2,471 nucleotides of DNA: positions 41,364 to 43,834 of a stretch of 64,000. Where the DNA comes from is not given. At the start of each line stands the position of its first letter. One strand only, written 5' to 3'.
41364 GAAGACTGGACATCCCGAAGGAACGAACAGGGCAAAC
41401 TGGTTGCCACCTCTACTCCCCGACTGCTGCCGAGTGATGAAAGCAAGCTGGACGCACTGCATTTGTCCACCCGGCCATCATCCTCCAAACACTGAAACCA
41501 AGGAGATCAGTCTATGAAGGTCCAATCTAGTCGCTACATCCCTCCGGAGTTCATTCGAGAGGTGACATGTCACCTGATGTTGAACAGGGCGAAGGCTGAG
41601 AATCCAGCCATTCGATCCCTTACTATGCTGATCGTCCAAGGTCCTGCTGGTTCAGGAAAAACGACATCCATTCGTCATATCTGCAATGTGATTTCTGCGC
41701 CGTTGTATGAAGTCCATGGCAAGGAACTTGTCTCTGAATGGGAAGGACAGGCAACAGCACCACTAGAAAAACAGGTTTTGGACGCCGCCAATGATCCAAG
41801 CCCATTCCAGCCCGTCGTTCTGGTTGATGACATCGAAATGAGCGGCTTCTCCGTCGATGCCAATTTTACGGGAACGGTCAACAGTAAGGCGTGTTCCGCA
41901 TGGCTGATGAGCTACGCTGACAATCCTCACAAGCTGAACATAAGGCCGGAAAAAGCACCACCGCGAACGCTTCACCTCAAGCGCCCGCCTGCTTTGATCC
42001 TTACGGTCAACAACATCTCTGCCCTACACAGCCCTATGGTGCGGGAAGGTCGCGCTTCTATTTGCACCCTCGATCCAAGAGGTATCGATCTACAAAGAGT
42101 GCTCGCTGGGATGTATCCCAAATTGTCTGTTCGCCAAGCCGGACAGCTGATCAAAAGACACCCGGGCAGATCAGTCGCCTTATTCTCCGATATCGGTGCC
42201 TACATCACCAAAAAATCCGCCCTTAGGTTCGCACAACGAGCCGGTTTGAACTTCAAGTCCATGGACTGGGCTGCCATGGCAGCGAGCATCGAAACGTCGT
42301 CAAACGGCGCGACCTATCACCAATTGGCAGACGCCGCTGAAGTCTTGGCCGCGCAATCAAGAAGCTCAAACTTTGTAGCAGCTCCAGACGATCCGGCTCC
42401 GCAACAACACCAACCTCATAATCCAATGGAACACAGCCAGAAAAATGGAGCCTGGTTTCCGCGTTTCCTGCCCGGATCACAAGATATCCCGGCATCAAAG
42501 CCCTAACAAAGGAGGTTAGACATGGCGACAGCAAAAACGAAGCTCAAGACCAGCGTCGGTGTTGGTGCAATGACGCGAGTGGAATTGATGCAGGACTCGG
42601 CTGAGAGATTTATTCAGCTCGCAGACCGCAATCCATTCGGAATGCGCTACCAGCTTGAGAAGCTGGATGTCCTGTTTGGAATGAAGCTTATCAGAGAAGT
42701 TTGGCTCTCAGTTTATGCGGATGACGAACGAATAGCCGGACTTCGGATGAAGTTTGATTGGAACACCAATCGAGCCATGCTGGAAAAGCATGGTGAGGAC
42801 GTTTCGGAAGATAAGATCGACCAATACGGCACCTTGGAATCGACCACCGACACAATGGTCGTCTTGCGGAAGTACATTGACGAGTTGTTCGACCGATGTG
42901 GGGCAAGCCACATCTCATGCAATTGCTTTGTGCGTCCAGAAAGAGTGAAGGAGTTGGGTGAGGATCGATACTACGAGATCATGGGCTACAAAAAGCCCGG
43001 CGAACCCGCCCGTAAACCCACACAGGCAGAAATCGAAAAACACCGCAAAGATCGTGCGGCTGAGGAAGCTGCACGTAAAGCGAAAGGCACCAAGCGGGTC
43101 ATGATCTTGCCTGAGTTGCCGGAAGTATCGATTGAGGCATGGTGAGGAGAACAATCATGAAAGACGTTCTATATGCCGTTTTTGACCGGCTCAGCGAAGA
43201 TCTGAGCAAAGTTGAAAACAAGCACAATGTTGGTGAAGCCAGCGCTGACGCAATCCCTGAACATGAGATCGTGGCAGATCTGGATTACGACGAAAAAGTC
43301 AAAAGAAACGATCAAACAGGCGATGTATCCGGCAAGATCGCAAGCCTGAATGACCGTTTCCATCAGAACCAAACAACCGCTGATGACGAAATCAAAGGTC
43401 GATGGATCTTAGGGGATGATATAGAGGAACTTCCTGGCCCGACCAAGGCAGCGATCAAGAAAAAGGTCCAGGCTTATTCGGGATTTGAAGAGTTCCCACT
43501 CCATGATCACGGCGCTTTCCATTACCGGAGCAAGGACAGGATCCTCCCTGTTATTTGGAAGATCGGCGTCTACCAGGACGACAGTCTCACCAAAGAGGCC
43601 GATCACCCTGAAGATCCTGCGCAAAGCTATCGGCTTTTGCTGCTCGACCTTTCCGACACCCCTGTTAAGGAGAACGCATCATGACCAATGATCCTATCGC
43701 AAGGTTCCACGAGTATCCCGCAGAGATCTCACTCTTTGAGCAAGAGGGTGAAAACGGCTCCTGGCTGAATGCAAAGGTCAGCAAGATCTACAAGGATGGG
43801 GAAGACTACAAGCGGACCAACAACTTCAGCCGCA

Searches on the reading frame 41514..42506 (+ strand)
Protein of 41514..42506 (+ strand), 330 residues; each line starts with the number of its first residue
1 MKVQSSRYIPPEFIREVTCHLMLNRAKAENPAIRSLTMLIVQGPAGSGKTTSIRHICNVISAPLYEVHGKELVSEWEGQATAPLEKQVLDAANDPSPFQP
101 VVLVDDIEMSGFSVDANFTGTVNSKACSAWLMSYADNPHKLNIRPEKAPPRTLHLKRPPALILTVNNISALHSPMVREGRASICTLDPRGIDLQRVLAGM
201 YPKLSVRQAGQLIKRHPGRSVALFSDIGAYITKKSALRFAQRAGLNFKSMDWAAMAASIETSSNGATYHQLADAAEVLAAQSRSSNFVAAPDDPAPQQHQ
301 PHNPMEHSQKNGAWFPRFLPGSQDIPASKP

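Call 8: search_protein_families(library=pfam, proteins=[window:41514-42506:+], max_evalue=0.001)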
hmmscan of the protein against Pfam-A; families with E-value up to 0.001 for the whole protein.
window:41514-42506:+ (330 aa): 4 families
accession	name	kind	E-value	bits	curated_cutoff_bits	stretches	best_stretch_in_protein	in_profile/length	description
PF00004.35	AAA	-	7.6e-11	43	21.2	1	40-182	2-124/131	ATPase family associated with various cellular activities (AAA)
PF01443.25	Viral_helicase1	-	7.8e-05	23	21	1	40-109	2-70/228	Viral superfamily 1 RNA helicase core domain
PF25199.1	nSTAND_NTPase5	-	0.00045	20.5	34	1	34-108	39-106/145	Novel STAND NTPase 5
PF13245.12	AAA_19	-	0.00067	20.3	25.1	0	37-62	12-37/134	AAA domain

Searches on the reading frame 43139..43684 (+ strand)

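Call 8: search_protein_families(library=pfam, proteins=[window:43139-43684:+], max_evalue=0.001)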
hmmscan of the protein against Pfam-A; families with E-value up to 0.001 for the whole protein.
window:43139-43684:+ (181 aa): 1 family
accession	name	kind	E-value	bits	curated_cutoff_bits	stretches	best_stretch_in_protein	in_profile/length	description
PF12599.13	DUF3768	-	1.7e-05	25.1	25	1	99-171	9-80/83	Protein of unknown function (DUF3768)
